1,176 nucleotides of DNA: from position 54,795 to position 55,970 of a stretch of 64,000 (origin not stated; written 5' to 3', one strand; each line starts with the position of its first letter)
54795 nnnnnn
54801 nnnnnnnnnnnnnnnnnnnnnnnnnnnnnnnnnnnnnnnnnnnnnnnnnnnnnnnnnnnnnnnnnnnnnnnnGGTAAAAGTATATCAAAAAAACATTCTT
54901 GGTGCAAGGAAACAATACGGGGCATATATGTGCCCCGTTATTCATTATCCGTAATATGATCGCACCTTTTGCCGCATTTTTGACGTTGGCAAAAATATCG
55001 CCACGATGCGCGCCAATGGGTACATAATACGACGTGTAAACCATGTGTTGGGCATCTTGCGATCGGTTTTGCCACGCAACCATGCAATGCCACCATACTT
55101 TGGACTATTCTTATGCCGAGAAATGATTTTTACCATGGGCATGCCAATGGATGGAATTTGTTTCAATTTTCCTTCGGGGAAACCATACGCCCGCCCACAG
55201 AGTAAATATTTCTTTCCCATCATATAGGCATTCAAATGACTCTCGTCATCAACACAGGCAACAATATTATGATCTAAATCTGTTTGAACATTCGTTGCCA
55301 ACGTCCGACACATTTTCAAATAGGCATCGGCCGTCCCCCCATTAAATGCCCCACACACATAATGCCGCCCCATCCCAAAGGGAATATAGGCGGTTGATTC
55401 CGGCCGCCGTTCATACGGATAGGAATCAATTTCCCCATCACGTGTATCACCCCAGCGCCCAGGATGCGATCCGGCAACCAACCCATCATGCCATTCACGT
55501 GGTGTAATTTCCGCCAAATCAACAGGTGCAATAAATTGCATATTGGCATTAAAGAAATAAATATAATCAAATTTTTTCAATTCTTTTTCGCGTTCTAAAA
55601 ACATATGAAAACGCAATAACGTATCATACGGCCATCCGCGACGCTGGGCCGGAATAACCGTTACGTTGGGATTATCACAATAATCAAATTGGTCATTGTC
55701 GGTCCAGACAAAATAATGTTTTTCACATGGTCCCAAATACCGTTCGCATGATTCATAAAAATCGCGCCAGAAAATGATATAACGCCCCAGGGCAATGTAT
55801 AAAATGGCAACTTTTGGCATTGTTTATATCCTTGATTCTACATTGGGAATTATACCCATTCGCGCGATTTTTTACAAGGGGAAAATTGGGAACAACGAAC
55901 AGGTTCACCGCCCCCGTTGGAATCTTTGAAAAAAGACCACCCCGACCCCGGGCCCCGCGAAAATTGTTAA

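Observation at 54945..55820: GT6-family (ABO blood-group-type) glycosyltransferase in an alphaproteobacterium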

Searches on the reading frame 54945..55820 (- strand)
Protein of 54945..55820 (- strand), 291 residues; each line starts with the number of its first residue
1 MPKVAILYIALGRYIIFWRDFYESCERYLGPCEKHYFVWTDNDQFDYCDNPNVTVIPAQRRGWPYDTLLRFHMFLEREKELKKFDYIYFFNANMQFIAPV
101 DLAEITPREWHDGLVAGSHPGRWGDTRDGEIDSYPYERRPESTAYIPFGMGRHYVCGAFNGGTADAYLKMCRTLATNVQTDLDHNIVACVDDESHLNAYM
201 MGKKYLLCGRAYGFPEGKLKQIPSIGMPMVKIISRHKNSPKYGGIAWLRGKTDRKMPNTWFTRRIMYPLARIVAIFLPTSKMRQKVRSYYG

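Call 3: search_protein_families(library=pfam, proteins=[window:54945-55820:-], max_evalue=1)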
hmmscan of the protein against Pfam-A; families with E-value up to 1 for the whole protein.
window:54945-55820:- (291 aa): 1 family
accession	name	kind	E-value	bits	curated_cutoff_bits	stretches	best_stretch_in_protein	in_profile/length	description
PF03414.19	Glyco_transf_6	-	2.3e-20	73.1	25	1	7-204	80-275/313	Glycosyltransferase family 6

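Call 4: search_protein_families(library=ncbifam, proteins=[window:54945-55820:-], max_evalue=1)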
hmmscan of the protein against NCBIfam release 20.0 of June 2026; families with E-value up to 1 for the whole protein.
window:54945-55820:- (291 aa): 1 family
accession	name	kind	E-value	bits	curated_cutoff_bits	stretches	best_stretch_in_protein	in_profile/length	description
NF041524.1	Gltr_6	subfamily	2.5e-74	249.7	250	1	3-220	2-215/226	family 6 glucosyltransferase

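Call 5: search_solved_structures(query=window:54945-55820:-, max_evalue=1, show_alignments=3)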
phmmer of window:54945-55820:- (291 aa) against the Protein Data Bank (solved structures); distinct sequences matched with E-value up to 1: 73 (the best 60 are shown).
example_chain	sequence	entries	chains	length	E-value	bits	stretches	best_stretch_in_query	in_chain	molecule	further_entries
4ayj_A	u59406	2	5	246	6e-49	170.4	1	3-251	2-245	BOGT - METAL-INDEPENDENT GLYCOSYLTRANSFERASE | BOGT-METAL-INDEPENDENT GLYCOSYLTRANSFERASE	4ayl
4cjb_A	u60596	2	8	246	1.5e-48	169.1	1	3-251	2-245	GLYCOSYLTRANSFERASE FAMILY 6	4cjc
4cj8_A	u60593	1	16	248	1.5e-48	169.1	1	3-251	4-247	GLYCOSYLTRANSFERASE FAMILY 6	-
3sx3_A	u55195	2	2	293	1.4e-17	67.3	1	5-204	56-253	Histo-blood group ABO system transferase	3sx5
2rj5_A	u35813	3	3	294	1.4e-17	67.3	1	5-204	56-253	Glycoprotein-fucosylgalactoside alpha-galactosyltransferase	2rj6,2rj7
5c38_A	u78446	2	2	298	1.5e-17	67.3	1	5-204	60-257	Histo-blood group ABO system transferase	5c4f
4kc1_A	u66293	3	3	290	2.6e-17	66.5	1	5-204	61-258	Fucosylglycoprotein alpha-N-acetylgalactosaminyltransferase | Fucosylglycoprotein alpha-N-acetylgalactosaminyltransferase soluble form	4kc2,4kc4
3ioh_A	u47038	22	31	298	2.7e-17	66.4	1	5-204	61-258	Histo-blood group ABO system transferase | ABO blood group (transferase A, alpha 1-3-N-acetylgalactosaminyltransferase transferase B,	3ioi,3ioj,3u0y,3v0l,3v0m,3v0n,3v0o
4y62_A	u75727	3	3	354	4.7e-17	65.6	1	5-204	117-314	Histo-blood group ABO system transferase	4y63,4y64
1r7t_A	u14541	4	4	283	4.7e-17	65.6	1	5-204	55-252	Glycoprotein-fucosylgalactoside alpha-N-acetylgalactosaminyltransferase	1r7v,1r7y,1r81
1wsz_A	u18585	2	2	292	5e-17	65.5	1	5-204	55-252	Histo-blood group ABO system transferase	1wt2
1lz0_A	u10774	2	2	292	5.1e-17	65.5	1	5-204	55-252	Glycosyltransferase A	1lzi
4fqw_A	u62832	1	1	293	5.1e-17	65.5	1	5-204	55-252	Histo-blood group ABO system transferase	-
1zi1_A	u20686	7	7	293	5.1e-17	65.5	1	5-204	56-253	Histo-blood group ABO system transferase (NAGAT) Includes: Glycoprotein-fucosylgalactoside | Histo-blood group ABO system transferase (NAGAT) [Includes: Glycopr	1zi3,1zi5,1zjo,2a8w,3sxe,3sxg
1zi4_A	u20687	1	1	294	5.2e-17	65.5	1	5-204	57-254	Histo-blood group ABO system transferase (NAGAT) Includes: Glycoprotein-fucosylgalactoside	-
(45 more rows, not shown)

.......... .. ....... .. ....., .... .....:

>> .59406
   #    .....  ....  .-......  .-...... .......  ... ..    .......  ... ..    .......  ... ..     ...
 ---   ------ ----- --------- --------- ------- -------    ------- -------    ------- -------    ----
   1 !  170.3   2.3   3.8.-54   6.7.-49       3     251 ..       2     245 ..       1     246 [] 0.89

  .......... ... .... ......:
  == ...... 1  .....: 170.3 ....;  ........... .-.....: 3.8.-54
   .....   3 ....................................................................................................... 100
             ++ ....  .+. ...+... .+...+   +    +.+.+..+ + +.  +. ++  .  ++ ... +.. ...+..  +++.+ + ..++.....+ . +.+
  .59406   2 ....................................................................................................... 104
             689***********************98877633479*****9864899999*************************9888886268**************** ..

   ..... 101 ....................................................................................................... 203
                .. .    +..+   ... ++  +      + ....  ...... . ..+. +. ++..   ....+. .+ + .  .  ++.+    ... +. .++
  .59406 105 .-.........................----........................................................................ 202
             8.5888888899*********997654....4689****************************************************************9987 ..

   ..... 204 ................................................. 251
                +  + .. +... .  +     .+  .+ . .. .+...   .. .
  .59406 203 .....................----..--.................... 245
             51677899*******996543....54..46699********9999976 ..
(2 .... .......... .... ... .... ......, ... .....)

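Call 9: find_encoding_contigs(protein=window:54945-55820:-, flank=10000, max_places=6)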
Protein window:54945-55820:- (291 aa): 8 contigs read that carry it; 4 places shown.
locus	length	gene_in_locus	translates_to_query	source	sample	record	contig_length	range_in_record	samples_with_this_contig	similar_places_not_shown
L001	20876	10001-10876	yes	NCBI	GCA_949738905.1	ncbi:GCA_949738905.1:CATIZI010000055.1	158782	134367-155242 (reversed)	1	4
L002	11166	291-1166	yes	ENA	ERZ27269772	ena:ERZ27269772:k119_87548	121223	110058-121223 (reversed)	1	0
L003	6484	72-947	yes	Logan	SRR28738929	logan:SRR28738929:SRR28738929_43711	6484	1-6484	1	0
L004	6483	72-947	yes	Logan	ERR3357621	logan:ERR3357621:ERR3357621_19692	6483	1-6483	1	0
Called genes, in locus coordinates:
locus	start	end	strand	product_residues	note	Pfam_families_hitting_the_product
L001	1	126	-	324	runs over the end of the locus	PF01697:Glyco_transf_92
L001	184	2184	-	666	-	PF22745:Nlig-Ia, PF01653:DNA_ligase_aden, PF03120:OB_DNA_ligase, PF03119:DNA_ligase_ZBD, PF12826:HHH_2, PF14520:HHH_5 (weak), PF00533:BRCT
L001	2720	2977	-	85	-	-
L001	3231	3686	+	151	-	-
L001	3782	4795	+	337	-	PF03706:LPG_synthase_TM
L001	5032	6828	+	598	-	PF10150:RNase_E_G, PF20833:RNase_E_G_Thio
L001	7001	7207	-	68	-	-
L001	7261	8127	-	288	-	PF03462:PCRF, PF00472:RF-1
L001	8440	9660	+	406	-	-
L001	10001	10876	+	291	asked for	PF03414:Glyco_transf_6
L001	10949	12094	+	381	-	PF01520:Amidase_3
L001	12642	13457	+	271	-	-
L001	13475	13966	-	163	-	-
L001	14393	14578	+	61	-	-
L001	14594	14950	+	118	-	-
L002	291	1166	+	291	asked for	PF03414:Glyco_transf_6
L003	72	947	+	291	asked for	PF03414:Glyco_transf_6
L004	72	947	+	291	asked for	PF03414:Glyco_transf_6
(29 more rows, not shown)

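Call 10: find_homologous_proteins(query=window:54945-55820:-)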
Query window:54945-55820:- (291 aa): 146 proteins with E <= 0.001 among 384 candidates; the best 120 are listed.
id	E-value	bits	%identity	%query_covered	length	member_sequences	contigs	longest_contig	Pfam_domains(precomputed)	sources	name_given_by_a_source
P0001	3.0e-207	705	100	100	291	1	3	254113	PF03414.20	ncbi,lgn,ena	-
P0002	3.4e-167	574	81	100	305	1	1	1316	PF03414.20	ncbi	-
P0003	7.1e-164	563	78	100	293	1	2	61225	PF03414.20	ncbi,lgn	-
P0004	1.1e-163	562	78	100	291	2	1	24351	PF03414.20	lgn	-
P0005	2.7e-159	548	75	100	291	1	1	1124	PF03414.20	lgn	-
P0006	1.1e-155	536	74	100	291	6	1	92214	PF03414.20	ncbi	-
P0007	1.5e-153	529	74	100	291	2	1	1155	PF03414.20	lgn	-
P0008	1.3e-152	526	72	100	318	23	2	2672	PF03414.20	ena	-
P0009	2.8e-151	521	74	100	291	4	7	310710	PF03414.20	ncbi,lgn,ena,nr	ncbi:MAG: glycosyltransferase [Alphaproteobacteria bacterium]|nr:glycosyltransferase [Alphaproteobac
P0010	4.6e-151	521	71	100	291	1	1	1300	PF03414.20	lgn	-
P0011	1.1e-148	513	70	100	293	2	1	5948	PF03414.20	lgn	-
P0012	2.2e-148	512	70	100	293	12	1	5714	PF03414.20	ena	-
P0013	2.9e-148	512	69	100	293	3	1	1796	PF03414.20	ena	-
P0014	7.8e-148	510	70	100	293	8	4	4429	PF03414.20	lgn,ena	-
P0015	1.3e-147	509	71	100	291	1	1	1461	PF03414.20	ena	-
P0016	2.8e-147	508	69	100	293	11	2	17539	PF03414.20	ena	-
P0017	7.5e-147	507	69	100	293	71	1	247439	PF03414.20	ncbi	-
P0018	4.6e-146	504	71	100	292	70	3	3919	PF03414.20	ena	-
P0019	4.0e-144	498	69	100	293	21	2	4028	PF03414.20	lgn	-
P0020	1.0e-143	497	67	100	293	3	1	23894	PF03414.20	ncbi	-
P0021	2.2e-142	492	67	100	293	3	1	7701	PF03414.20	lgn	-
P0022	5.9e-137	474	71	100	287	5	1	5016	PF03414.20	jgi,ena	-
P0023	1.5e-136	473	69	94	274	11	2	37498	PF03414.20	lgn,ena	-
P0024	1.7e-136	473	69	100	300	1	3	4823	PF03414.20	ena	-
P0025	7.4e-136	471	68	100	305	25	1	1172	PF03414.20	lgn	-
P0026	1.1e-134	467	68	100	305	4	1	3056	PF03414.20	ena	-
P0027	4.6e-133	462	65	100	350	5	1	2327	PF03414.20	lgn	-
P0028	6.1e-133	461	66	100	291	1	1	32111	PF03414.20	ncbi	-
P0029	8.1e-133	461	66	99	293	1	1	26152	PF03414.20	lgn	-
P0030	1.4e-132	460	66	100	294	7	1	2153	PF03414.20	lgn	-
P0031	1.5e-132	460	68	99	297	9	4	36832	PF03414.20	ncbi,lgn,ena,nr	ncbi:MAG: glycosyl transferase [Alphaproteobacteria bacterium]|nr:glycosyl transferase [Alphaproteob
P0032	1.5e-132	460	68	100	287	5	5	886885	PF03414.20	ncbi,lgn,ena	-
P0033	2.3e-131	456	68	100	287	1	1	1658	PF03414.20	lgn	-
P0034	1.7e-130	453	66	99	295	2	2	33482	PF03414.20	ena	-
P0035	2.3e-130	453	67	100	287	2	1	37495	PF03414.20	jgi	-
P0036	1.4e-129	450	66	99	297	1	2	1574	PF03414.20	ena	-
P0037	4.2e-128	445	65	99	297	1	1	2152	PF03414.20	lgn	-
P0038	3.3e-127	442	66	99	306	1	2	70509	PF03414.20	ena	-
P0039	6.7e-127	441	63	100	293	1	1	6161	PF03414.20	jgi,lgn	-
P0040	1.7e-126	440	64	100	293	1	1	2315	PF03414.20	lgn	-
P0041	1.7e-126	440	64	100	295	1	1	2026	PF03414.20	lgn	-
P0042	2.5e-126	439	66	99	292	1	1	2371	PF03414.20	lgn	-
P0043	4.4e-126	439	66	100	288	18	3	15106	PF03414.20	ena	-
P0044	5.4e-125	435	65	100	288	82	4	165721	PF03414.20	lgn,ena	-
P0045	1.6e-123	430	63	100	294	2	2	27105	PF03414.20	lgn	-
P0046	9.0e-122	425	63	100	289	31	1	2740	PF03414.20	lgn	-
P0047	3.0e-121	423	60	100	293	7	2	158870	PF03414.20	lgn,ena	-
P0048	4.1e-121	422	61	100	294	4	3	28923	PF03414.20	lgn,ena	-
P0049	6.3e-121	422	62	100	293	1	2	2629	PF03414.20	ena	-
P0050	7.5e-121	421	62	99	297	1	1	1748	PF03414.20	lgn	-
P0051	2.7e-120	420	62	100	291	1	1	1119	PF03414.20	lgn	-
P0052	4.9e-120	419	60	100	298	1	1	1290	PF03414.20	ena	-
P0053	1.3e-119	417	61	100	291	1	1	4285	PF03414.20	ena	-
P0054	2.1e-119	417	62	99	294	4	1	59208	PF03414.20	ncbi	-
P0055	2.3e-118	413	60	100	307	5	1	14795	PF03414.20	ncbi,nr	ncbi:hypothetical protein HDR66_03310 [bacterium]|nr:hypothetical protein [bacterium]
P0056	3.0e-118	413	61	100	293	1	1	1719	PF03414.20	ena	-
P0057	3.1e-118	413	59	100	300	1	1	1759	PF03414.20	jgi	-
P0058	4.1e-118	412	60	100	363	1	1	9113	PF03414.20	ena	-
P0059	2.1e-117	410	59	100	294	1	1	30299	PF03414.20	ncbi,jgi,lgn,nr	ncbi:MAG: hypothetical protein LBU83_07820 [Bacteroidales bacterium]|jgi:hypothetical protein|nr:hyp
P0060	2.6e-117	410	60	100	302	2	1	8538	PF03414.20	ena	-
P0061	1.3e-116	408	61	99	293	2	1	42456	PF03414.20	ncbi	-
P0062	4.0e-116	406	61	100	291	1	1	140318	PF03414.20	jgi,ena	-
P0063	1.4e-115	404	60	100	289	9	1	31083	PF03414.20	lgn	-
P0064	2.7e-115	403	60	100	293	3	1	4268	PF03414.20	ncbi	-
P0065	9.9e-115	401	61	96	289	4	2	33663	PF03414.20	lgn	-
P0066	1.5e-114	401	59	100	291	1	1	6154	PF03414.20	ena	-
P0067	2.9e-114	400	60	99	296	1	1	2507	PF03414.20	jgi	jgi:hypothetical protein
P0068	3.1e-114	400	59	100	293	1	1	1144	PF03414.20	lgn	-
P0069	2.6e-113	397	59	100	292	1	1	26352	PF03414.20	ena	-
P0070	5.0e-113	396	59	99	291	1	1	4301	PF03414.20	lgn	-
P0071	7.1e-113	395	59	100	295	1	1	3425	PF03414.20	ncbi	-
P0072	4.1e-112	393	57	100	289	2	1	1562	PF03414.20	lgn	-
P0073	1.1e-111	391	59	100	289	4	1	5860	PF03414.20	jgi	-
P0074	1.6e-110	388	57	100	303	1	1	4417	PF03414.20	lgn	-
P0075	1.9e-109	384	58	99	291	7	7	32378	PF03414.20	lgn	-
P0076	2.5e-108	380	56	100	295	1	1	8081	PF03414.20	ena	-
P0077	4.1e-108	380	57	100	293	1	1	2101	PF03414.20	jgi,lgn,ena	-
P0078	2.1e-107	377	68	75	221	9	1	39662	PF03414.20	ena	-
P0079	7.7e-106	372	56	100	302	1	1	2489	PF03414.20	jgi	jgi:hypothetical protein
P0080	8.7e-106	372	56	100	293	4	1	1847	PF03414.20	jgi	-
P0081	3.4e-105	370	55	100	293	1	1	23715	PF03414.20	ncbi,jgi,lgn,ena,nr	ncbi:MAG: hypothetical protein FWD66_04615 [Paludibacter sp.]|nr:hypothetical protein [Paludibacter 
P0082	7.5e-105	369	54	99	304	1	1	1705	PF03414.20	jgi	jgi:hypothetical protein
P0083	5.1e-104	366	58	100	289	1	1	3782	PF03414.20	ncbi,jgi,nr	ncbi:MAG: hypothetical protein LBJ18_00655 [Rickettsiales bacterium]|jgi:hypothetical protein|nr:hyp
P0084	1.5e-103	365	55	99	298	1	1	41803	PF03414.20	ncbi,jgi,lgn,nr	ncbi:MAG: hypothetical protein LBU90_04475 [Bacteroidales bacterium]|jgi:hypothetical protein|nr:hyp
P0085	7.1e-103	362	70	76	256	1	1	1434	PF03414.20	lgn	-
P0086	6.9e-101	356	66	77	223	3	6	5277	PF03414.20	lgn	-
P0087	1.3e-100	355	65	82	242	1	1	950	PF03414.20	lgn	-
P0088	9.3e-91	323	65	75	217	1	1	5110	PF03414.20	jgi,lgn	jgi:hypothetical protein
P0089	4.5e-82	294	73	57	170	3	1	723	PF03414.20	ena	-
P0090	1.4e-79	286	61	75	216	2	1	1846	PF03414.20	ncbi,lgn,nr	ncbi:hypothetical protein AGMMS49965_25690 [Bacteroidia bacterium]|nr:hypothetical protein AGMMS4996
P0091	3.1e-76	275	61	68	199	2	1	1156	PF03414.20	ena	-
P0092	4.6e-72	261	47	99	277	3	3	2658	PF03414.20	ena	-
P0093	1.2e-71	260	69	52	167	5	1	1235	PF03414.20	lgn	-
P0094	1.8e-70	256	69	55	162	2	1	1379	PF03414.20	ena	-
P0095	3.8e-69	252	46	98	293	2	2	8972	PF03414.20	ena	-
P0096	5.4e-67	245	43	99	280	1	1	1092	PF03414.20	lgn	-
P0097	8.2e-67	244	43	99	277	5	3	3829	PF03414.20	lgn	-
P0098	3.2e-62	229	46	89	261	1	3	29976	PF03414.20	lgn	-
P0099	9.5e-62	227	46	87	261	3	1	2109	PF03414.20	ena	-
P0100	2.5e-60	223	61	58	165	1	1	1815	PF03414.20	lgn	-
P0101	5.7e-60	221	45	88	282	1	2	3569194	PF03414.20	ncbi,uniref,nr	ncbi:family 6 glucosyltransferase [Acinetobacter zhairhuonensis]|uniref:family 6 glucosyltransferase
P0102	6.4e-59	218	57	61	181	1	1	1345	PF03414.20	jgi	jgi:hypothetical protein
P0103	1.5e-58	217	61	53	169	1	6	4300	PF03414.20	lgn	-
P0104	1.5e-55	207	41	94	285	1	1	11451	PF03414.20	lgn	-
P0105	2.3e-51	193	43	89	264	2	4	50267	PF03414.20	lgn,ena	-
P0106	3.6e-51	193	50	74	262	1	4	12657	PF03414.20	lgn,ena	-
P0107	2.5e-50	190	47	75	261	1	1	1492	PF03414.20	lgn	-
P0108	8.8e-50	188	43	74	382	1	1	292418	PF03414.20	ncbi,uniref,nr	ncbi:family 6 glucosyltransferase [Helicobacter sp. 11S02629-2]|uniref:family 6 glucosyltransferase 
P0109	4.6e-49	186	42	86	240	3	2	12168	PF03414.20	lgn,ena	-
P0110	1.3e-48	184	41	86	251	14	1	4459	PF03414.20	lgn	-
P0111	5.5e-48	182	41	86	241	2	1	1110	PF03414.20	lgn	-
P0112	9.1e-48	181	46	74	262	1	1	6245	PF03414.20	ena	-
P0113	9.2e-48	181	47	74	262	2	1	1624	PF03414.20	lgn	-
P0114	2.8e-47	180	46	74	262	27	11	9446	PF03414.20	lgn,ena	-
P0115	1.3e-46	178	45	74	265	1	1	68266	PF03414.20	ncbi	-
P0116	3.0e-46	176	47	74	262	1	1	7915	PF03414.20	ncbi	-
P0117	1.6e-45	174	46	74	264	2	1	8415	PF03414.20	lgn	-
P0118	1.7e-45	174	46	73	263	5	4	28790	PF03414.20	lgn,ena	-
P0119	2.3e-45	173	45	75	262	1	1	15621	PF03414.20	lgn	-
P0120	3.0e-45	173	43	76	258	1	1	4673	PF03414.20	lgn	-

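Call 14: find_related_loci(query=A1, collection=genome_contigs, flank=10000)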
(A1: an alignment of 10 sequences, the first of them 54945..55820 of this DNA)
Query A1 (291 aa) in genome_contigs; peptide patterns used: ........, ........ (x = any residue, [..] = any of these).
59 stretches matched a pattern; 36 encode a relative of the query (tblastn E <= 1e-3); 36 distinct loci.
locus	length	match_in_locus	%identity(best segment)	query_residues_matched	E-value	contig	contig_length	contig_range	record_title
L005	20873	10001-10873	78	1-291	6e-163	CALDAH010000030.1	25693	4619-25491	MAG TPA_asm: uncultured Alphaproteobacteria bacterium isolate SRR4116664_bin.35_CONCOCT_v1.1_MAG genome assembly, contig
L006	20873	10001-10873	75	1-291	1e-156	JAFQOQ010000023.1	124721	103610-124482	MAG: Alphaproteobacteria bacterium isolate RGIG2010 Goat_Colon-1__c611766, whole genome shotgun sequence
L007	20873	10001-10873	74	1-291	2e-151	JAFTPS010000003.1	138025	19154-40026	MAG: Alphaproteobacteria bacterium isolate RGIG4037 Roe_deer_Cecum-5__c1035, whole genome shotgun sequence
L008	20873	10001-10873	69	1-291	2e-149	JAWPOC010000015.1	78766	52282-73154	MAG: Alphaproteobacteria bacterium isolate KA0024-133 k141_2393836, whole genome shotgun sequence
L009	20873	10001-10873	70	1-291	1e-148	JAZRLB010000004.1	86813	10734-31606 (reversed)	MAG: Candidatus Enterousia sp. isolate T1900045443_YK20190134.MAGScoT_cleanbin_000013 SGB_7129_k141_3485016, whole genom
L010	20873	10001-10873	70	1-291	1e-147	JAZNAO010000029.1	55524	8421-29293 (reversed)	MAG: Candidatus Enterousia sp. isolate T1900044746_TS20190212.MAGScoT_cleanbin_000053 SGB_2122_k141_231391, whole genome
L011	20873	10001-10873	71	1-291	2e-147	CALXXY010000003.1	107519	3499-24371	MAG: uncultured Alphaproteobacteria bacterium isolate BRZ_PP__bin55 genome assembly, contig: BRZ_PP__NODE_270_length_107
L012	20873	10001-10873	69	1-291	4e-147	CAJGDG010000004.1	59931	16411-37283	MAG: uncultured Alphaproteobacteria bacterium isolate MAG60 genome assembly, contig: k141_8463380_length_59931_cov_14.00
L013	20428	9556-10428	69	1-291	4e-147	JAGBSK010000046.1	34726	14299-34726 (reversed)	MAG: Alphaproteobacteria bacterium isolate RGIG9404 Yak_Cecum-1__c1045311, whole genome shotgun sequence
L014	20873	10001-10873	68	1-291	3e-144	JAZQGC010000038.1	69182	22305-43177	MAG: Candidatus Enterousia sp. isolate T1900044631_TS20190097.MAGScoT_cleanbin_000038 SGB_1040_k141_1289192, whole genom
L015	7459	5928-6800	67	1-291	2e-142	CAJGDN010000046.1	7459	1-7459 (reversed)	MAG: uncultured Alphaproteobacteria bacterium isolate MAG63 genome assembly, contig: k141_265046_length_7459_cov_10.1000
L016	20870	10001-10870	65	2-291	3e-135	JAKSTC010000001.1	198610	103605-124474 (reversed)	MAG: Alphaproteobacteria bacterium isolate Horse_feces297 MAG297_1, whole genome shotgun sequence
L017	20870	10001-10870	68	2-291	9e-135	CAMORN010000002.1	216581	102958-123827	MAG: uncultured Alphaproteobacteria bacterium isolate SRR873606_bin.79_metaWRAP_v1.3_MAG genome assembly, contig: NODE_2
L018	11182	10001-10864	67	1-290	8e-128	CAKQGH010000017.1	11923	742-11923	MAG: uncultured Alphaproteobacteria bacterium isolate REFINED_METABAT215_TOP10_CONTIGS_1500_ASSEMBLY_K77_MERGED__Hadza_M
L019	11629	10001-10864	66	1-290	2e-125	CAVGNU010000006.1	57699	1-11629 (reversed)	Bacteroides fragilis isolate H07647-L1_cleanbin_000047 genome assembly, contig: Spades_H07647-L1_contig_250, whole genom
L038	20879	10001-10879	78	1-291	7e-163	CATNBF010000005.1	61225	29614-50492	MAG TPA_asm: uncultured bacterium isolate MGG24397_1680015486 genome assembly, contig: SRR10593854_496, whole genome sho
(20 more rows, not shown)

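Call 28: search_protein_representatives(protein=window:54945-55820:-)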
Query: 291 residues. Proteins with E-value up to 0.001 (for the whole library): 2221; up to 1e-10: 1375; up to 1e-30: 258. The best 150 are listed.
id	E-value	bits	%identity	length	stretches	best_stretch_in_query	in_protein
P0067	9.2e-115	399.8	61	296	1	3-291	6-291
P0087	4.3e-101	354.9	66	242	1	51-290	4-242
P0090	4.4e-80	285.9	63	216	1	73-291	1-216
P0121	1.4e-69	251.4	52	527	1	3-254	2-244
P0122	6.7e-68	245.8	47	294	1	3-291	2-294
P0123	5.0e-64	233.1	53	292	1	3-217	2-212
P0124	5.2e-64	233.1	47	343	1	4-283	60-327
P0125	6.6e-62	226.2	45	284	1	3-285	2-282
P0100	7.8e-61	222.6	63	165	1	1-169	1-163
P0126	1.1e-60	222.2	45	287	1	2-258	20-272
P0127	5.3e-60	219.9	49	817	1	3-250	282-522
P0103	4.6e-59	216.8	61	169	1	137-290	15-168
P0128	2.6e-58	214.4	46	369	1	2-257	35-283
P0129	6.7e-58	213.0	43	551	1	3-257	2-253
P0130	1.2e-57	212.2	48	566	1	4-262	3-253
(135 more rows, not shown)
